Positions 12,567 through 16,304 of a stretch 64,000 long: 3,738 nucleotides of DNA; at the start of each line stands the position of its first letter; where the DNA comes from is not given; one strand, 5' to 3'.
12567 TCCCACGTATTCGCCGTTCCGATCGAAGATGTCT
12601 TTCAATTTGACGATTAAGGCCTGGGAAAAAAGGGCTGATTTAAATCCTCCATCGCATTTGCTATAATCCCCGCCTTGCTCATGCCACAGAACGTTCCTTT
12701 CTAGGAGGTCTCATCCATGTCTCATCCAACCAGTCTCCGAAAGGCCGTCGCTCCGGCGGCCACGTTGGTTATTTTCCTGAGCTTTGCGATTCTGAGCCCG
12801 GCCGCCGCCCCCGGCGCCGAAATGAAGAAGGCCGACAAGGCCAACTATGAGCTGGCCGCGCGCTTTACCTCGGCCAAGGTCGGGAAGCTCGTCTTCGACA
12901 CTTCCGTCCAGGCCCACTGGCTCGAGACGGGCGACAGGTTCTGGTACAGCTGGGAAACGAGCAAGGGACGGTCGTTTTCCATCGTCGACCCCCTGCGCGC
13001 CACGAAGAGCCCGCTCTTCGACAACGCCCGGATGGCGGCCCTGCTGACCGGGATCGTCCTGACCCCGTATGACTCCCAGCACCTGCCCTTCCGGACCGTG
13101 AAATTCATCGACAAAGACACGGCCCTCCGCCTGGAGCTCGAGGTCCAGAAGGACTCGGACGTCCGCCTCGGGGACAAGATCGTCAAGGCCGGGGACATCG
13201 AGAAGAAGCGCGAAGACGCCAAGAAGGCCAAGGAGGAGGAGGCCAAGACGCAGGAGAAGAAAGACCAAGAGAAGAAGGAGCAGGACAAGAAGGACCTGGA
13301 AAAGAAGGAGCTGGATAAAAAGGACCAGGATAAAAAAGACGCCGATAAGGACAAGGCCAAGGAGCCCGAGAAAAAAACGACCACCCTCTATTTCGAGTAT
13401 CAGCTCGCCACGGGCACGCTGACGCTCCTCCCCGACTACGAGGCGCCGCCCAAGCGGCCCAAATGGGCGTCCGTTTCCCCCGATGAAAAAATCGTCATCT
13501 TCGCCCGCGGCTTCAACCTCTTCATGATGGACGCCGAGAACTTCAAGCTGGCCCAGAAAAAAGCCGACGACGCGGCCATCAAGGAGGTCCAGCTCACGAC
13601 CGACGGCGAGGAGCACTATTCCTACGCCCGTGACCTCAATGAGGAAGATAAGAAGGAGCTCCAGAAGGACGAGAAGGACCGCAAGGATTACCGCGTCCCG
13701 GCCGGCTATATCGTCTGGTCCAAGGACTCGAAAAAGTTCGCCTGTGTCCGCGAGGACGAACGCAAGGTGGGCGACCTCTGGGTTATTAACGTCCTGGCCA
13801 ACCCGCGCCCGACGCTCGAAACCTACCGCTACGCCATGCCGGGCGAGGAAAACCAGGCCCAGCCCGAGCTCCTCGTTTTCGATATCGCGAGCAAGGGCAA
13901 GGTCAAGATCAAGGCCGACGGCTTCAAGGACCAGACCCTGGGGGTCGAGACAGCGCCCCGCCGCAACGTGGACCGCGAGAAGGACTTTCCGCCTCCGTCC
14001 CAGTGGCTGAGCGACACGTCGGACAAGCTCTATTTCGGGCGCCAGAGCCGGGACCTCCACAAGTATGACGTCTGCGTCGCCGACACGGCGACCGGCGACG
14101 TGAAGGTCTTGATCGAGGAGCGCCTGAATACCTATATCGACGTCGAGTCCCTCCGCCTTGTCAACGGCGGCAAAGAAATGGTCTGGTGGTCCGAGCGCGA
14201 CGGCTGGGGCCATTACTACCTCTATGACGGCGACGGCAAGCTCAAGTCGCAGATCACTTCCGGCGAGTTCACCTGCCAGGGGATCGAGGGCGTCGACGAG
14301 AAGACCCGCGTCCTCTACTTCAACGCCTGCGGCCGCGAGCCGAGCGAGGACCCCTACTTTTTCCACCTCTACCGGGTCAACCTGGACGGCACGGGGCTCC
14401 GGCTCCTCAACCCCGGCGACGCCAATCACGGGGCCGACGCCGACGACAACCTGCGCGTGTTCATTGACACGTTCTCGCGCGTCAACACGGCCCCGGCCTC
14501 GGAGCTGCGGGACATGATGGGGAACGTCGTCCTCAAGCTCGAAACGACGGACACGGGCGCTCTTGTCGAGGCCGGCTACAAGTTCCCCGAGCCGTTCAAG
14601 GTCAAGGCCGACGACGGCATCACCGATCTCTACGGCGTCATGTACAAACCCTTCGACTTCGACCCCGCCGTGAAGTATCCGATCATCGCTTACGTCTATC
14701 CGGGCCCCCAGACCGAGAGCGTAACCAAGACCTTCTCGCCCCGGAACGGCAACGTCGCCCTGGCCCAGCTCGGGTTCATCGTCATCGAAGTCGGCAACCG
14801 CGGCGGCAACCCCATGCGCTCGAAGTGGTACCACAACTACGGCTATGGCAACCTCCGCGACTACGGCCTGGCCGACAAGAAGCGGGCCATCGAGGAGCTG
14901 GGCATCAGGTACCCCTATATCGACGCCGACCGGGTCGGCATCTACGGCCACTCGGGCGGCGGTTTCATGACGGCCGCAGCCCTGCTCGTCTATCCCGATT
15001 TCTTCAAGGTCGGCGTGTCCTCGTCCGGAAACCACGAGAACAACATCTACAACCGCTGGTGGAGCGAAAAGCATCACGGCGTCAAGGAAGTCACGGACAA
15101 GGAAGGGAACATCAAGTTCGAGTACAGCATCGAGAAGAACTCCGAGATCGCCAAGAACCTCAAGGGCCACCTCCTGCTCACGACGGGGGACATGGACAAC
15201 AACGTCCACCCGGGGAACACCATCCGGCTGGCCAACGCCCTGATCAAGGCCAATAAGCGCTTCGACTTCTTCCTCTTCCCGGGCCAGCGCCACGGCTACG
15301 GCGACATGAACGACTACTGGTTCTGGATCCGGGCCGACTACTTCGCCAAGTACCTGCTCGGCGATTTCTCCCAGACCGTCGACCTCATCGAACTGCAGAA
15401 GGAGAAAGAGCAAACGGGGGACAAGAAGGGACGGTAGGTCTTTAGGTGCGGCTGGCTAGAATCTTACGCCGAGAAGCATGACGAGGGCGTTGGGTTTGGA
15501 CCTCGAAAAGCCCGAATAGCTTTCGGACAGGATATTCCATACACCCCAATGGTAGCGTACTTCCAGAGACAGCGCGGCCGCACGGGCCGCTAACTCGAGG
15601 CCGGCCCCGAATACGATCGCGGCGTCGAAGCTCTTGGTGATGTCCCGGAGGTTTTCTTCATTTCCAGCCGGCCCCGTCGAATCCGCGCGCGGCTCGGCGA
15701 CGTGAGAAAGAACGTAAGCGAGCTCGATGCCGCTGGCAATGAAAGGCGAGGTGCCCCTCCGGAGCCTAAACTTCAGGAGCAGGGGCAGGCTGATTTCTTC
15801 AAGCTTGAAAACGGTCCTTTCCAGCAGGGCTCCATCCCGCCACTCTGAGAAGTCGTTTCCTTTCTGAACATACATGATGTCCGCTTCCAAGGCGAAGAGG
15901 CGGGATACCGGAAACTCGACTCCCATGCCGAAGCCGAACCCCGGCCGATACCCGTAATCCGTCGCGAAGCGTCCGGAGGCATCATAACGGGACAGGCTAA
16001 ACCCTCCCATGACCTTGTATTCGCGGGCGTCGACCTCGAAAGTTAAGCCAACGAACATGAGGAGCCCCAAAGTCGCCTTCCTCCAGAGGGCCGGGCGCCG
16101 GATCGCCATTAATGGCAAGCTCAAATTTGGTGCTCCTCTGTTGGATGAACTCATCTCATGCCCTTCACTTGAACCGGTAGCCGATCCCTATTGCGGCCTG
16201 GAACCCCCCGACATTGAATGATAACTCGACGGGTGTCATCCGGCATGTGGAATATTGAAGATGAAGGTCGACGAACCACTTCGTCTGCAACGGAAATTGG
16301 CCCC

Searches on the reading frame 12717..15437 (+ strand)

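Call 51: search_protein_families(library=pfam, proteins=[window:12717-15437:+], max_evalue=0.00001)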
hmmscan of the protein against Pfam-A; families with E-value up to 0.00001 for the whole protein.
window:12717-15437:+ (906 aa): 2 families
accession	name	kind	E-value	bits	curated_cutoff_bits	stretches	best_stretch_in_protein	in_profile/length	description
PF00930.27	DPPIV_N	-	1.5e-41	142.8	22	1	219-592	19-353/354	Dipeptidyl peptidase IV (DPP IV) N-terminal region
PF00326.27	Peptidase_S9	-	6.4e-33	114.5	22.6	1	681-880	9-210/213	Prolyl oligopeptidase family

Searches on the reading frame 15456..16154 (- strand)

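Call 52: search_protein_families(library=pfam, proteins=[window:15456-16154:-], max_evalue=0.00001)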
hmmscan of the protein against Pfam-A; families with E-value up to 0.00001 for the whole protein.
window:15456-16154:- (232 aa): 2 families
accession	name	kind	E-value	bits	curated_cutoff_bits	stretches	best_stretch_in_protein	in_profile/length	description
PF13568.12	OMP_b-brl_2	-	1.4e-22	81.1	27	1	45-209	10-174/175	Outer membrane protein beta-barrel domain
PF13505.12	OMP_b-brl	-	3e-06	28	28.7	1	41-203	16-154/175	Outer membrane protein beta-barrel domain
